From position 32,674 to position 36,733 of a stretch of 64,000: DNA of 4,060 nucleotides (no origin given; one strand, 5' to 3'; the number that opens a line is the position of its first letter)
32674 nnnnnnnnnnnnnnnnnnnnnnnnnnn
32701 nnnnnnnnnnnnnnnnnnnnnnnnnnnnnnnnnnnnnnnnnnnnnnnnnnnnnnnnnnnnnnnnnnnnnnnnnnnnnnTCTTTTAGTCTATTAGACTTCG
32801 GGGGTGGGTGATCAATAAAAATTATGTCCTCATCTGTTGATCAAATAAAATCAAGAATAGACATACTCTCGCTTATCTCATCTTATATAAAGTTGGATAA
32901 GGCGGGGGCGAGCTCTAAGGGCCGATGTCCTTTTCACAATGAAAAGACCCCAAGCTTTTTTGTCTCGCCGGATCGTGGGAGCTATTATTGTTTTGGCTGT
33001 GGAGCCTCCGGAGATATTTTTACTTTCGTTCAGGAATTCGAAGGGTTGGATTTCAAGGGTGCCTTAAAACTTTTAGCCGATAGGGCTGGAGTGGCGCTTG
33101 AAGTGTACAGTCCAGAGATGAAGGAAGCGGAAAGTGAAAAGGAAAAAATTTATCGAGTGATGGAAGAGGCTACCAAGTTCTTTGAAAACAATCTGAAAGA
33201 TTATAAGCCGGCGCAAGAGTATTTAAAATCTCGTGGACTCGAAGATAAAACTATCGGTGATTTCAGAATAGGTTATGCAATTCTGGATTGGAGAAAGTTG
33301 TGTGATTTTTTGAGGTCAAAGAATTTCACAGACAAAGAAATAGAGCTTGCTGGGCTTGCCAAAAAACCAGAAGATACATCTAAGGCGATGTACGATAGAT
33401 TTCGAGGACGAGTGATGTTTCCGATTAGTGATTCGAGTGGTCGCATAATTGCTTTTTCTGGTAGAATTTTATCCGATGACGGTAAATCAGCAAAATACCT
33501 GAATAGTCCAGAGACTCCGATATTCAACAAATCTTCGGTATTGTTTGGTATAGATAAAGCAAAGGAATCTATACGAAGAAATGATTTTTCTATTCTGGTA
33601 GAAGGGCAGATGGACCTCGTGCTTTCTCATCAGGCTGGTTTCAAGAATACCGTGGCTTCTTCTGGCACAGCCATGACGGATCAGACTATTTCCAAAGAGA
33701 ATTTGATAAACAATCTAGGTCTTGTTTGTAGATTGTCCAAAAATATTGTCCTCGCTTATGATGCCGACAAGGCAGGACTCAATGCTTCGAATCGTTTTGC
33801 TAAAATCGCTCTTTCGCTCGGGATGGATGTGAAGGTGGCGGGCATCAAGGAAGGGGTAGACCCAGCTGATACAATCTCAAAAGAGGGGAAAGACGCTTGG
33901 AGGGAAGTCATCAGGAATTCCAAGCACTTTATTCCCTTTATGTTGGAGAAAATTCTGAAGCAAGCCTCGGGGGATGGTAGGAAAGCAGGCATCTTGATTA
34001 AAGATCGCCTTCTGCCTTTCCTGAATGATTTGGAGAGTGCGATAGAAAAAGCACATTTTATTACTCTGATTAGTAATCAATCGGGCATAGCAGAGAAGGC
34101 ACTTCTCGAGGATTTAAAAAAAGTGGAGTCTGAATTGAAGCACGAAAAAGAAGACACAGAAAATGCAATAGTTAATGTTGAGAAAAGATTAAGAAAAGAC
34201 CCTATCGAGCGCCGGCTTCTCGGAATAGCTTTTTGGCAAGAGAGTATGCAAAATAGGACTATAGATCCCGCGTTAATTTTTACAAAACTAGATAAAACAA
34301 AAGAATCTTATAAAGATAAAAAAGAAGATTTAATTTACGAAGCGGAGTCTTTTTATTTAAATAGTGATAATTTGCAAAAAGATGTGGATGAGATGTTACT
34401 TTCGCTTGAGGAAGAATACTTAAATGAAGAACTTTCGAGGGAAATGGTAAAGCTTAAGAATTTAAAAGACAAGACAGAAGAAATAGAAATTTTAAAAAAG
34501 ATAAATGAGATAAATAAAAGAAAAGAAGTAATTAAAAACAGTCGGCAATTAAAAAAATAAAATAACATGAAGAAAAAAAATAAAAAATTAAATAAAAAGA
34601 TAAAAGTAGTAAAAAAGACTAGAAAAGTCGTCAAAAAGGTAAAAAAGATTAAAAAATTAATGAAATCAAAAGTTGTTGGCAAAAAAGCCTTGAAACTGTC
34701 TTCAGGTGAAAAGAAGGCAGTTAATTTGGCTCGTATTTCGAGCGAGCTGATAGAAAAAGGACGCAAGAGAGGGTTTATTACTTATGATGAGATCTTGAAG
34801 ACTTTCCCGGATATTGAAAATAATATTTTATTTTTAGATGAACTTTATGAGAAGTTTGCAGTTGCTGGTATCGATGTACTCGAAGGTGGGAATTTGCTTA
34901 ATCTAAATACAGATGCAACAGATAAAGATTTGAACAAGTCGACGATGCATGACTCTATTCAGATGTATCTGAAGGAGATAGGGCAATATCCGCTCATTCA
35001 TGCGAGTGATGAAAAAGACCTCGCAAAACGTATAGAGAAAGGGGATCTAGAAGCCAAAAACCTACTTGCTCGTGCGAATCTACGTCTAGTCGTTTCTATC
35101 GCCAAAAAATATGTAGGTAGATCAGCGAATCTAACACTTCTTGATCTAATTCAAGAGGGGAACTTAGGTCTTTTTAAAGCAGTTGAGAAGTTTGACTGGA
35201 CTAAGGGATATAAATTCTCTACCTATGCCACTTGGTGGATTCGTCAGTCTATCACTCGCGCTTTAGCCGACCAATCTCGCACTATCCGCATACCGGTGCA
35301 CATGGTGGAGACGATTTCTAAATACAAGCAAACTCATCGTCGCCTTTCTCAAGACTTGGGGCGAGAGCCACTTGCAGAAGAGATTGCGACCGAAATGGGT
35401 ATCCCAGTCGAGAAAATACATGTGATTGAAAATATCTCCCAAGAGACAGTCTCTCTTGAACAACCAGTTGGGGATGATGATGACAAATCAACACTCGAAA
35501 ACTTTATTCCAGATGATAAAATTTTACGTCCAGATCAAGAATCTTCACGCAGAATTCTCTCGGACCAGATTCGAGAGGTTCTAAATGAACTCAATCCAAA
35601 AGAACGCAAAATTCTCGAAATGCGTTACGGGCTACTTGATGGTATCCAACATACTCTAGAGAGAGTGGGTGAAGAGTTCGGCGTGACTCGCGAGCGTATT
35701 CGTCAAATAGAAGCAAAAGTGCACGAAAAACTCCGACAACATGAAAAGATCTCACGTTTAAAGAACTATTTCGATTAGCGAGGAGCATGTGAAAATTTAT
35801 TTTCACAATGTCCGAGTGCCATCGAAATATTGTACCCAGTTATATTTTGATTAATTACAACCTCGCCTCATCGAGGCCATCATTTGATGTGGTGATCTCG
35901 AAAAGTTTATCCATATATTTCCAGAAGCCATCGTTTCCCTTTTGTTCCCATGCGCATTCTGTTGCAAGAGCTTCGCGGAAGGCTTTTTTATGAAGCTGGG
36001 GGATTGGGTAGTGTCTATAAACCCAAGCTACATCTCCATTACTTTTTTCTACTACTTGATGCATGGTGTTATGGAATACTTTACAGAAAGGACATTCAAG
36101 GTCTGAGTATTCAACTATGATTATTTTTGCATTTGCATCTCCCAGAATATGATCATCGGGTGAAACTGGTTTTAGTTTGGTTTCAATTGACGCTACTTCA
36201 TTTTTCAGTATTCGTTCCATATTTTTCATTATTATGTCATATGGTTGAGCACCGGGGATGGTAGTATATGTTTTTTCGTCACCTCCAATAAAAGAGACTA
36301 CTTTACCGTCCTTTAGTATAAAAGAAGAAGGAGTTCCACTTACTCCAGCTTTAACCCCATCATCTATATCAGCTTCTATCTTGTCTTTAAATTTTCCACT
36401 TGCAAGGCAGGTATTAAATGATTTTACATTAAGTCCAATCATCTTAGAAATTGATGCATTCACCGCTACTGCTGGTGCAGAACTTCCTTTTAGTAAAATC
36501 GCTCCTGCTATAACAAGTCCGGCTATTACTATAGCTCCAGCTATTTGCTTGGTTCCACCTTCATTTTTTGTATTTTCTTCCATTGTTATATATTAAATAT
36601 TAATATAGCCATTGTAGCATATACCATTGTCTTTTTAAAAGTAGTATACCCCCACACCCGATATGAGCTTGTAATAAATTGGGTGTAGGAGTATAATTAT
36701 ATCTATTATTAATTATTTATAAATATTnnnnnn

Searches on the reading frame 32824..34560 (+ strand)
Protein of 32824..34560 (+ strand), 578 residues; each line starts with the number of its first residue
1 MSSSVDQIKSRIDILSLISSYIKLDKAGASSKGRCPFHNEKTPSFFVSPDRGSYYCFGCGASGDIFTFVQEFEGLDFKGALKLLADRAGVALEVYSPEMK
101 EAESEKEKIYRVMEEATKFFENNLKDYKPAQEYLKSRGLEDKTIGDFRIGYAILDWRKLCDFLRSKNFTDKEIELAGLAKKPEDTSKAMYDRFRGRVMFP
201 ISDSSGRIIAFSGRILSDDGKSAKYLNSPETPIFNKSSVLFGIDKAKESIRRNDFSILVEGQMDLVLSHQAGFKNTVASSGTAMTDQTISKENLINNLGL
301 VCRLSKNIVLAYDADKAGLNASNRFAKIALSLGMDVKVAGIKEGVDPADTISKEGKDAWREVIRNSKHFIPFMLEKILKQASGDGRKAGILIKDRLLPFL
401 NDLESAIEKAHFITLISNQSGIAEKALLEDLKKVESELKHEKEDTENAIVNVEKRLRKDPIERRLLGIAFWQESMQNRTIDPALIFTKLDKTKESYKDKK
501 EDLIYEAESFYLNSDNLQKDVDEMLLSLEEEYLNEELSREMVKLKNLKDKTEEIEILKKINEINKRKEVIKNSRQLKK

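Call 29: search_protein_families(library=pfam, proteins=[window:32824-34560:+], max_evalue=0.001)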
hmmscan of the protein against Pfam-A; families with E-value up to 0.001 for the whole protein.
window:32824-34560:+ (578 aa): 5 families
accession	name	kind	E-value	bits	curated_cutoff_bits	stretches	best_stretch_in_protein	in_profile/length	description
PF08275.17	DNAG_N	-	3.9e-41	140.6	26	1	119-247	1-128/128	DNA primase catalytic core, N-terminal domain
PF01807.25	Zn_ribbon_DnaG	-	3.5e-33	113.8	24.9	1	3-93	4-94/98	CHC2 zinc finger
PF13155.12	Toprim_2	-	1.8e-14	54.3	22.1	1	257-350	1-87/88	Toprim-like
PF13662.12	Toprim_4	-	1.4e-13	51.3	25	1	257-338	4-83/85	Toprim domain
PF01751.28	Toprim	-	7.2e-09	36.1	23.1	1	257-328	3-83/96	Toprim domain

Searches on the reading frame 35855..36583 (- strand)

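Call 29: search_protein_families(library=pfam, proteins=[window:35855-36583:-], max_evalue=0.001)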
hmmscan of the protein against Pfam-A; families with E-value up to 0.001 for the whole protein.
window:35855-36583:- (242 aa): 4 families
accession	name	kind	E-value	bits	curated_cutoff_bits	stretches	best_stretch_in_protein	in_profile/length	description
PF13462.12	Thioredoxin_4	-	2.1e-19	70.7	23.2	1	142-229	3-88/165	Thioredoxin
PF01323.26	DSBA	-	1.5e-12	48.1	25.6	2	156-197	2-42/191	DSBA-like thioredoxin domain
PF13098.12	Thioredoxin_2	-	2.4e-05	25.1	27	0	151-206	4-46/104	Thioredoxin-like domain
PF18400.7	Thioredoxin_12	-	3.2e-05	24.3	26.1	1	124-193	116-183/190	Thioredoxin-like domain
